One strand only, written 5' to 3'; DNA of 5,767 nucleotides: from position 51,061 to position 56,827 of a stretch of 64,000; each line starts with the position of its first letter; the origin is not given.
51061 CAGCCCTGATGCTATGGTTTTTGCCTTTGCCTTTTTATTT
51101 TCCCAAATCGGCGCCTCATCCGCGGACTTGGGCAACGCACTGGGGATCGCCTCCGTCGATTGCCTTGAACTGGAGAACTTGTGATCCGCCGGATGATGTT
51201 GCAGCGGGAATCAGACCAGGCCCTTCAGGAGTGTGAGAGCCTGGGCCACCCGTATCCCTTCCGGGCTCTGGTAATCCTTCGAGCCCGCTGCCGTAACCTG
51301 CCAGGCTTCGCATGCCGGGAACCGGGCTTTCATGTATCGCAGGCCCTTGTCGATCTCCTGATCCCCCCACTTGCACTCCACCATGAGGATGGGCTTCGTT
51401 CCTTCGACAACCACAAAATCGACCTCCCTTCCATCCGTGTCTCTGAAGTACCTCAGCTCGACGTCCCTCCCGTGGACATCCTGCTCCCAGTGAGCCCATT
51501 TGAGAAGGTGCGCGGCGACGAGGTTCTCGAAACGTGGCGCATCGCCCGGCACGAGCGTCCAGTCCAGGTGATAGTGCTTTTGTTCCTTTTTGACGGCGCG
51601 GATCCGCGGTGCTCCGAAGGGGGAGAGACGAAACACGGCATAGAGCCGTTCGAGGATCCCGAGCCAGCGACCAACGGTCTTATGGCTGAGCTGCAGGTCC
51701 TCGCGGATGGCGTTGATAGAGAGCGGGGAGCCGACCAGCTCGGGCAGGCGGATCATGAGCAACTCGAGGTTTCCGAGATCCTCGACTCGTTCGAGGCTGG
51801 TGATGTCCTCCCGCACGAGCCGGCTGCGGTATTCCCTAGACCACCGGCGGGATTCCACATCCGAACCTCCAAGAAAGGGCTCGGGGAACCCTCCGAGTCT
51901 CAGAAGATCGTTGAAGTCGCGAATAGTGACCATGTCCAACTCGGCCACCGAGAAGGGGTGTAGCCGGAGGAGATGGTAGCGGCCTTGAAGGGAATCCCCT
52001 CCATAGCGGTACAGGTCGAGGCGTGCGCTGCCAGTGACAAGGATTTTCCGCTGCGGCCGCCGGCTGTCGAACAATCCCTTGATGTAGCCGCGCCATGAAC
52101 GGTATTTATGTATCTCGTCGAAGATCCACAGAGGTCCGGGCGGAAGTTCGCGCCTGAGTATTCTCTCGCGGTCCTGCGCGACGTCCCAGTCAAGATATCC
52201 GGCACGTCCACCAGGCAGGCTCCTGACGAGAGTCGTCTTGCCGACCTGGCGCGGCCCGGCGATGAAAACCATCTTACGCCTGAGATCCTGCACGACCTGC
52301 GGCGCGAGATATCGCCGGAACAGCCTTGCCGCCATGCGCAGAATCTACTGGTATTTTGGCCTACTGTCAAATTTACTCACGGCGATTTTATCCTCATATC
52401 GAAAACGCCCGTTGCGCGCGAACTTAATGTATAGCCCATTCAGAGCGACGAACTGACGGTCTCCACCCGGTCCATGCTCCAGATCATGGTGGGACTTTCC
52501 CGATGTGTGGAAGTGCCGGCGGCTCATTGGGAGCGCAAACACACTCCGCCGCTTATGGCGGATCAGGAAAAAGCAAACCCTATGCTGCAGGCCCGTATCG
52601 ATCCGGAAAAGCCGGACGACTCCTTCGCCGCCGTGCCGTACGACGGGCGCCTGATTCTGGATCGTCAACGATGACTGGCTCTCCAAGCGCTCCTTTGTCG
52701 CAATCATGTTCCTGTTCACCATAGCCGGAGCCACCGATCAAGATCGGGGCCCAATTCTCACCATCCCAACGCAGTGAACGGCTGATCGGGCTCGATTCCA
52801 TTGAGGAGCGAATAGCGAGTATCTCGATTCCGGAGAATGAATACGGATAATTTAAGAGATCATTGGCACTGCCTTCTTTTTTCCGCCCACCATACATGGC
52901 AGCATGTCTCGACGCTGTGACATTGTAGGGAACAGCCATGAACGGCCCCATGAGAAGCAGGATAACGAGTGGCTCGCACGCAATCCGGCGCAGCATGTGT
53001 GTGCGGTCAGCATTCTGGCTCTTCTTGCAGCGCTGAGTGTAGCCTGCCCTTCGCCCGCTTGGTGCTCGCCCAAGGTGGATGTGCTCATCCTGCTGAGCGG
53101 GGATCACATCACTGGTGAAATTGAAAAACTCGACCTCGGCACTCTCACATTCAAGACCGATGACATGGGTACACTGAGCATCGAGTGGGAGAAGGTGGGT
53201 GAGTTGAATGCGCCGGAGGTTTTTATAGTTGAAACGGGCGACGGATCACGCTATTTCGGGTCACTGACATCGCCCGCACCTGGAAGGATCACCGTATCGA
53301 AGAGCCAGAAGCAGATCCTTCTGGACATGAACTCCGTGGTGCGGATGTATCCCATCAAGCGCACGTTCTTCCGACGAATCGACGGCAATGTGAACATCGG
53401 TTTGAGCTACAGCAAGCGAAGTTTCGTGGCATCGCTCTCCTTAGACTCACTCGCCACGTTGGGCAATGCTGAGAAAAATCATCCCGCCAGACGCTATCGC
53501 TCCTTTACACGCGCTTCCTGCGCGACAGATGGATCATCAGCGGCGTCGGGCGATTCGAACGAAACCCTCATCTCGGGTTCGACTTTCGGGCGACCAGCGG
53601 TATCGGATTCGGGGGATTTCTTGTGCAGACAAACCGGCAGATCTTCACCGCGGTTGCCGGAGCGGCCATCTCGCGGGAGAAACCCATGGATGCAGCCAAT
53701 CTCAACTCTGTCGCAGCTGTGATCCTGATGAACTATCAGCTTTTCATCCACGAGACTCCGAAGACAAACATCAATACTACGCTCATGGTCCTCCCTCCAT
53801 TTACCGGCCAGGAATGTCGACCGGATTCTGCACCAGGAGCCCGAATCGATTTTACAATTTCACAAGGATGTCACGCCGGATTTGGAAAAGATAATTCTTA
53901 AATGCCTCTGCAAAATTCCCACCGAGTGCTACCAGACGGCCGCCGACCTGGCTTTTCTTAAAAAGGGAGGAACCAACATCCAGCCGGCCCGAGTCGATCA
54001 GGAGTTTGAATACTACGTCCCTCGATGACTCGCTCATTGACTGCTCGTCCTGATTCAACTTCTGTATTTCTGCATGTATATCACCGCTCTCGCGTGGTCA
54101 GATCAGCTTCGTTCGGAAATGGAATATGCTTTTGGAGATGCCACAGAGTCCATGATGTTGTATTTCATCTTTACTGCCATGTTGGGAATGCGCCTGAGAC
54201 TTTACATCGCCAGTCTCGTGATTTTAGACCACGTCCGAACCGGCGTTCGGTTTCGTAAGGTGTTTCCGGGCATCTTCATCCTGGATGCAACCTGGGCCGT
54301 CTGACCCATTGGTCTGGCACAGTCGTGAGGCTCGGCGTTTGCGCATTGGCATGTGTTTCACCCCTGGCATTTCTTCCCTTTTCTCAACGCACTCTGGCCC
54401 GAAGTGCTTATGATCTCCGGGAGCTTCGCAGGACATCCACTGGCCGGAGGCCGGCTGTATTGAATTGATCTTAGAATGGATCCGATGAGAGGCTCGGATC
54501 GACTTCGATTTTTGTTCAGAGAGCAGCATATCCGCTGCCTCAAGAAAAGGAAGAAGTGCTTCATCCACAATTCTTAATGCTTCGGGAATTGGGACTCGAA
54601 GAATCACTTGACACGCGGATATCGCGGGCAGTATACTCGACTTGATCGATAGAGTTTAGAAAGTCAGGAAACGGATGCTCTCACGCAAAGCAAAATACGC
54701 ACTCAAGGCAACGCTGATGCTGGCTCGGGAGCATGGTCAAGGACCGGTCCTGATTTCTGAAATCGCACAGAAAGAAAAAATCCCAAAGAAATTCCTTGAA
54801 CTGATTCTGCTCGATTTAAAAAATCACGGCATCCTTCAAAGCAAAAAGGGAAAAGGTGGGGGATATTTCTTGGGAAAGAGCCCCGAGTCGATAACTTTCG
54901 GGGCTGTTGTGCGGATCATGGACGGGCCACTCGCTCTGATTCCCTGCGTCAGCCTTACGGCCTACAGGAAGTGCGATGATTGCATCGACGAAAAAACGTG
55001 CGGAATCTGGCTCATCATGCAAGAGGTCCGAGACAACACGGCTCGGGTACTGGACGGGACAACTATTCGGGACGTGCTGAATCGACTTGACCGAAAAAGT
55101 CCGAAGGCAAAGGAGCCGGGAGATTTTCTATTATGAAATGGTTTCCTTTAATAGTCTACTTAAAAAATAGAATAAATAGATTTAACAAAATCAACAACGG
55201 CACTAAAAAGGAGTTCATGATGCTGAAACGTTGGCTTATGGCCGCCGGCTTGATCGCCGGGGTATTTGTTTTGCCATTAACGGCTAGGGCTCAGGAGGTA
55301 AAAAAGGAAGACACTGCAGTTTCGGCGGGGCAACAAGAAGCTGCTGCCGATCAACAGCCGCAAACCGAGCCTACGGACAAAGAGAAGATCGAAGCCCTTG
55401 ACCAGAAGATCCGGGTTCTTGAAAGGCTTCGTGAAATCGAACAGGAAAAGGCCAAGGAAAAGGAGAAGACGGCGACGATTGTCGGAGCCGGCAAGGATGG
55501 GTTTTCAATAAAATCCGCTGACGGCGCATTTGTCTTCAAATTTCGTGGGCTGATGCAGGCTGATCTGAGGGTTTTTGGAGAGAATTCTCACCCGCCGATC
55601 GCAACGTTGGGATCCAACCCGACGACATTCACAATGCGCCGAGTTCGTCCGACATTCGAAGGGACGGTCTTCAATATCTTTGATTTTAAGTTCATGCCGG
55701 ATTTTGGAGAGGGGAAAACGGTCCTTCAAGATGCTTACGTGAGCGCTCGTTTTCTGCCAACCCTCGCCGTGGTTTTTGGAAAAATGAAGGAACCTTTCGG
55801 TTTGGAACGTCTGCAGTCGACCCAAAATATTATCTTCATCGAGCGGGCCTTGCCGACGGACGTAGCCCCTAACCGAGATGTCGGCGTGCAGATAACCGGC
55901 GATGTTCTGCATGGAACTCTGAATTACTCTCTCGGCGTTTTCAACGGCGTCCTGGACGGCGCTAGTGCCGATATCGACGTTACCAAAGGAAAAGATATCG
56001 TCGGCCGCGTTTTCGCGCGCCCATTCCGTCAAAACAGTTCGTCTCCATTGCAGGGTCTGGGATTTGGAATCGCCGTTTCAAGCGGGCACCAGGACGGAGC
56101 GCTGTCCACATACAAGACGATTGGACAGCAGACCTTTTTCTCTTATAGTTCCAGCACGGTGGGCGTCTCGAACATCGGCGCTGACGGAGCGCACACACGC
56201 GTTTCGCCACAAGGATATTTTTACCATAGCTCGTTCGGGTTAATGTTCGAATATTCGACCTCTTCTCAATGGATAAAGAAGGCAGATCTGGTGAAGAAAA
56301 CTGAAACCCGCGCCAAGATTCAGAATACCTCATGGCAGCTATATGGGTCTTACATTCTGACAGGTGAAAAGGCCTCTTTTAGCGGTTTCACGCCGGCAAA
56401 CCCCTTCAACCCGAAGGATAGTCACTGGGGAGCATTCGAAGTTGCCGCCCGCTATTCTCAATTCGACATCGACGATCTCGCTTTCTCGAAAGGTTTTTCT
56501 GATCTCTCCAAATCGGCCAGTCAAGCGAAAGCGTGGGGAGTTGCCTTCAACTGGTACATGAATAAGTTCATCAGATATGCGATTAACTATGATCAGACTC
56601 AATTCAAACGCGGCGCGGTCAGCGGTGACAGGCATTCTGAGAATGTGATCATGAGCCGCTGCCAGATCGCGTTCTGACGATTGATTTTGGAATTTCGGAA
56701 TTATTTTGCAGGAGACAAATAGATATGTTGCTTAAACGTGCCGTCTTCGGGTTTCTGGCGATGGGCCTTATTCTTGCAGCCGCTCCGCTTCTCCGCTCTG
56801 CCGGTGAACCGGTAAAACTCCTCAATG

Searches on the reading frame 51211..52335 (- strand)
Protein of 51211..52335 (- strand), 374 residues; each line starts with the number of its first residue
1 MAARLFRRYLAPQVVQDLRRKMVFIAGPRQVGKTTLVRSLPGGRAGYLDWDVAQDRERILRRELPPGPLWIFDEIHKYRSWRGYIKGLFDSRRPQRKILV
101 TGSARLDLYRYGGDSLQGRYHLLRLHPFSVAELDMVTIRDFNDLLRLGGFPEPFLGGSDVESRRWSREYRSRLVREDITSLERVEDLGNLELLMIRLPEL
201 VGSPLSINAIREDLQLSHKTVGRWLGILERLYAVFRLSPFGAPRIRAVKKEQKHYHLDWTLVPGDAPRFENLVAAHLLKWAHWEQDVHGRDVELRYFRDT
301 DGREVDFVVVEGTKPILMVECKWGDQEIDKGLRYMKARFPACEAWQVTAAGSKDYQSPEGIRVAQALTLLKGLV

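Call 101: search_protein_families(library=pfam, proteins=[window:51211-52335:-], max_evalue=0.0001)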
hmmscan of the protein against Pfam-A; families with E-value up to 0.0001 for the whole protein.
window:51211-52335:- (374 aa): 2 families
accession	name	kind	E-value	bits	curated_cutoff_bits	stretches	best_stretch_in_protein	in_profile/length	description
PF13635.12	DUF4143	-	7.8e-25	87.9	28.1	2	176-261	2-87/160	Domain of unknown function (DUF4143)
PF13173.12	AAA_14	-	1.5e-22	80.4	27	1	20-133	2-128/129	AAA domain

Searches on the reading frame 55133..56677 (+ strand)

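Call 101: search_protein_families(library=pfam, proteins=[window:55133-56677:+], max_evalue=0.0001)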
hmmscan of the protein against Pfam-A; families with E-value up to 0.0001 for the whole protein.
window:55133-56677:+ (514 aa): 1 family
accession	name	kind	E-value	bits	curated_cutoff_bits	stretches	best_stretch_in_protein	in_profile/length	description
PF07396.17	Porin_O_P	-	4.7e-28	98.9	20.9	1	164-514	25-370/370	Phosphate-selective porin O and P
